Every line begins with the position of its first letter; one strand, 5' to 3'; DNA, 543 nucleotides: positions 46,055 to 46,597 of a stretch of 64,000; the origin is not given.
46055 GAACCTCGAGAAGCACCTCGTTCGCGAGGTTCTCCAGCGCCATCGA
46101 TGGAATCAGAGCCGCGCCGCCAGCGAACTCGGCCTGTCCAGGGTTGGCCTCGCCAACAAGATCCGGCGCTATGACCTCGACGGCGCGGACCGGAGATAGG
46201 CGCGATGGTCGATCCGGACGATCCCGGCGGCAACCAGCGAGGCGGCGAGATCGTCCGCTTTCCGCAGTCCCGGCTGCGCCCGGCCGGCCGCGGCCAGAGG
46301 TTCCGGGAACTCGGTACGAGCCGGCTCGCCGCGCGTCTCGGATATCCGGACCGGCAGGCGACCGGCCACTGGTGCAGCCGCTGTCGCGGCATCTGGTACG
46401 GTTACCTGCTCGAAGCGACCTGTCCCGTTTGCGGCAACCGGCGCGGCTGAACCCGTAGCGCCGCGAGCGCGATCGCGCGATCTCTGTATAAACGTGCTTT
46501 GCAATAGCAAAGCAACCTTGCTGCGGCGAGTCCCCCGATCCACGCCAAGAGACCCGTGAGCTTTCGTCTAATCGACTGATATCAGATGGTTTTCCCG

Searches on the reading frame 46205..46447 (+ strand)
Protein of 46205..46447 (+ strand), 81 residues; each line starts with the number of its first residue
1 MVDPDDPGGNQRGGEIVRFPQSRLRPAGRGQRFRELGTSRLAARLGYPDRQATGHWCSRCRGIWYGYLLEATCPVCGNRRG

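Call 88: search_protein_families(library=pfam, proteins=[window:46205-46447:+], max_evalue=1)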
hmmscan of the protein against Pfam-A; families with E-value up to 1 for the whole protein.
seq(81 aa): 1 family
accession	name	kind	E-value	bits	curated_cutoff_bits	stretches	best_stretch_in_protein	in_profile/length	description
PF13453.11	Zn_ribbon_TFIIB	-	0.39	10.6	22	1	57-64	22-29/41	Transcription factor zinc-finger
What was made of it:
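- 46205..46450 (+): conserved 81-aa ORF with CxxC...CxxC (zinc-ribbon-like), function unknown. The only Pfam hit is a faint Zn_ribbon match (call 88).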
